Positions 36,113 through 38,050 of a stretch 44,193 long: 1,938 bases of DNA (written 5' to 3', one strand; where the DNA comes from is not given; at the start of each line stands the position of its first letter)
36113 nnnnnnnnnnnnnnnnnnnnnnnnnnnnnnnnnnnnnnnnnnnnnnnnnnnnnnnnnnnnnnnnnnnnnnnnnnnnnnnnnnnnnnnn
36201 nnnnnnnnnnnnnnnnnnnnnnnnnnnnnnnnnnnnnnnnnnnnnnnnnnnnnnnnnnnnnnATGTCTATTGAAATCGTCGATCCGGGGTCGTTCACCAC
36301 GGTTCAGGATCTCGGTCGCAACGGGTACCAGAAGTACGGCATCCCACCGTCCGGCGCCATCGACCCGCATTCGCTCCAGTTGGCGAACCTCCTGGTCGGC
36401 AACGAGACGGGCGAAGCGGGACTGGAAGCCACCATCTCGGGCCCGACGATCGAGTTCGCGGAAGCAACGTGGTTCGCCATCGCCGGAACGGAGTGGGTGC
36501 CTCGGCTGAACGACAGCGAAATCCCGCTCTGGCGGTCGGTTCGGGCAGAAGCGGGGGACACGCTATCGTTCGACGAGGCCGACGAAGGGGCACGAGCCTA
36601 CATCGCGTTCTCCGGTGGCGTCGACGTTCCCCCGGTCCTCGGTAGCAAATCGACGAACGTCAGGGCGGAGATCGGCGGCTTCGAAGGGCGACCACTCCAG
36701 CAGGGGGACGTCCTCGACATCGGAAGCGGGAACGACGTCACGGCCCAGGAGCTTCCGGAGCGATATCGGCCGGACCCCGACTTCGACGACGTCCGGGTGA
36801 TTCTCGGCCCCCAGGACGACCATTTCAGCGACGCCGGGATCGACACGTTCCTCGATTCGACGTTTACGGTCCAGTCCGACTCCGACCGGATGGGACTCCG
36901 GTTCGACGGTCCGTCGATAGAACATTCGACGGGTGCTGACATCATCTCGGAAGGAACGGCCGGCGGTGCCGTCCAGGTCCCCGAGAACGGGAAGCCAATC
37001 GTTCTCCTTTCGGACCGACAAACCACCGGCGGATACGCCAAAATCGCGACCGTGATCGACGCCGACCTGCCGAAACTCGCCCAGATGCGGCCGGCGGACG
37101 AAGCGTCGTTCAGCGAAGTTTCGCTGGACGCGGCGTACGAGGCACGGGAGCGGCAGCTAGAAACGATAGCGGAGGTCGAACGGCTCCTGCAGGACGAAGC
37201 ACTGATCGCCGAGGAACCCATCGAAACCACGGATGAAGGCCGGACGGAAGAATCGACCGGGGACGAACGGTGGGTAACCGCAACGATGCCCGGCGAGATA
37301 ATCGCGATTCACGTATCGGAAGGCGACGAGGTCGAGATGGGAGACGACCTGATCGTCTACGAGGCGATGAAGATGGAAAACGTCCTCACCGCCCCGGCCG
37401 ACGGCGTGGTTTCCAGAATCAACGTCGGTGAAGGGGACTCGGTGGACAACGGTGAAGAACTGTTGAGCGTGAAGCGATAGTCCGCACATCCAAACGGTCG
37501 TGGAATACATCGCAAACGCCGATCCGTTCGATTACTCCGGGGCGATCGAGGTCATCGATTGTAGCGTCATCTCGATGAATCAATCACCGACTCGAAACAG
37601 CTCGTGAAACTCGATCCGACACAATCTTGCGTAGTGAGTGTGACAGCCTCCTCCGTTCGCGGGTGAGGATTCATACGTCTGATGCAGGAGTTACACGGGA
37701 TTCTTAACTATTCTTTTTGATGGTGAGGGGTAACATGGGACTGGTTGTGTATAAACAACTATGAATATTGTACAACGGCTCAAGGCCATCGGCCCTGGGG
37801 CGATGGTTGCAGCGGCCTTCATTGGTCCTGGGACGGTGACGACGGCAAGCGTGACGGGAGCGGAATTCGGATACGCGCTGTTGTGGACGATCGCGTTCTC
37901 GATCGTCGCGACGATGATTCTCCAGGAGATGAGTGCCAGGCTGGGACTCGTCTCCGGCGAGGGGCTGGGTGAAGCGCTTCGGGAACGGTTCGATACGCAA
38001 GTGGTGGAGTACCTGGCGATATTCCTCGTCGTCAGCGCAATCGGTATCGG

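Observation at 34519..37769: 102-bp ungapped direct repeat (offset 3149 bp) placing the same promoter/leader module in front of pxpA and the NRAMP gene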

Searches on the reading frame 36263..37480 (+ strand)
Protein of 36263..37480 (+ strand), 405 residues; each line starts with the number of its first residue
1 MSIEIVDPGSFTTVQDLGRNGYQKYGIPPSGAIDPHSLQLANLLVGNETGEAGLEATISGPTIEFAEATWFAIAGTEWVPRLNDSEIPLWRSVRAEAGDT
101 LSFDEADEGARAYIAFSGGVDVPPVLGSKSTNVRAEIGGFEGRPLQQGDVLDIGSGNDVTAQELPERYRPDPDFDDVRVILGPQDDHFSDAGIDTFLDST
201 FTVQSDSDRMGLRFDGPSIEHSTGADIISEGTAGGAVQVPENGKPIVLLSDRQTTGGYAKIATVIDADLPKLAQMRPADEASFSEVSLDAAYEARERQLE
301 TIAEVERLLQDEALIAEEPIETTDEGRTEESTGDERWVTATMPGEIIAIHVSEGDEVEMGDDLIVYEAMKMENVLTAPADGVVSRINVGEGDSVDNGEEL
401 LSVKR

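Call 7: search_protein_families(library=pfam, proteins=[window:36263-37480:+], max_evalue=0.01)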
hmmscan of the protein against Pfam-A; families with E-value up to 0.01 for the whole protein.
window:36263-37480:+ (405 aa): 6 families
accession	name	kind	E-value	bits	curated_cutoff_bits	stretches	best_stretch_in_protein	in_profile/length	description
PF02626.20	CT_A_B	-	1.8e-96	323.2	25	1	25-284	1-260/261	Carboxyltransferase domain, subdomain A and B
PF00364.28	Biotin_lipoyl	-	2.1e-16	60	22.1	1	338-401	3-71/73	Biotin-requiring enzyme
PF13533.13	Biotin_lipoyl_2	-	1.5e-05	25.1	29.8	0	343-365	8-30/32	Biotin-lipoyl like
PF13437.12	HlyD_3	-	0.00014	23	22.2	1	374-403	1-30/106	HlyD family secretion protein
PF05896.17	NQRA_N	-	0.00023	21.8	25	1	348-390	41-82/94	NqrA N-terminal barrel-sandwich hybrid domain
PF16576.10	HlyD_D23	-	0.00033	20.4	30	0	374-404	110-140/214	Barrel-sandwich domain of CusB or HlyD membrane-fusion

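Call 29: search_protein_families(library=ncbifam, proteins=[window:36263-37480:+], max_evalue=0.001)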
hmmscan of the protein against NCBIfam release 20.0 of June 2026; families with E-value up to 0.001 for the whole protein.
window:36263-37480:+ (405 aa): 21 families
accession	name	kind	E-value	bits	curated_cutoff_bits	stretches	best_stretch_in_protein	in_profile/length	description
TIGR00724.1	urea_amlyse_rel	domain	2.5e-100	335.5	230.2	1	3-311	2-313/315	5-oxoprolinase/urea amidolyase family protein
NF045499.1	PxpC_5OPro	equivalog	5.4e-78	262.3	500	1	4-306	3-303/306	5-oxoprolinase subunit PxpC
TIGR02712.1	urea_carbox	equivalog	1.3e-76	258.3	1303.85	2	2-312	448-774/1201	urea carboxylase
NF004173.0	PRK05641.1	equivalog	6.9e-22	78.7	199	1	327-402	76-151/153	putative acetyl-CoA carboxylase biotin carboxyl carrier protein subunit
NF006761.0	PRK09282.1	domain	3.5e-18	65.4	402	1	310-404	497-590/591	pyruvate carboxylase subunit B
NF009554.0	PRK12999.1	equivalog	1.7e-17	62.6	965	1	312-404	1054-1146/1147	pyruvate carboxylase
NF010643.0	PRK14040.1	subfamily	1.7e-16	59.9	892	1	325-403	524-594/595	oxaloacetate decarboxylase subunit alpha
NF005117.0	PRK06549.1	equivalog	7.5e-16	58.9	159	1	323-403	49-129/130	acetyl-CoA carboxylase biotin carboxyl carrier protein subunit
TIGR01235.1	pyruv_carbox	equivalog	9.8e-16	56.4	1114.45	1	320-401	1059-1140/1143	pyruvate carboxylase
NF006079.0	PRK08225.1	equivalog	3.6e-15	55.8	95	1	338-403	4-69/70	acetyl-CoA carboxylase biotin carboxyl carrier protein subunit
NF010645.0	PRK14042.1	equivalog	3.6e-15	55.7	1182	1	338-403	528-593/596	pyruvate carboxylase subunit B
TIGR01108.1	oadA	equivalog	4.4e-15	55.1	756.5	1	321-399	503-581/582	sodium-extruding oxaloacetate decarboxylase subunit alpha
NF047903.1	MmDecMmdC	equivalog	9.3e-13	48.7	200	1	337-401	65-129/132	methylmalonyl-CoA decarboxylase subunit gamma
NF004547.1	PRK05889.1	equivalog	2.2e-12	47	75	1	338-398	5-65/71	biotin/lipoyl-binding carrier protein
TIGR00531.1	BCCP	equivalog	3.4e-07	30.8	115.2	1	350-404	101-155/156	acetyl-CoA carboxylase biotin carboxyl carrier protein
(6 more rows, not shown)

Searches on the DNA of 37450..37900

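Call 73: search_rna_families(source=window, start=37450, end=37900, threshold=evalue, max_evalue=1)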
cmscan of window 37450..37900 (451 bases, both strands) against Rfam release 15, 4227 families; matches with E-value up to 1: 0.
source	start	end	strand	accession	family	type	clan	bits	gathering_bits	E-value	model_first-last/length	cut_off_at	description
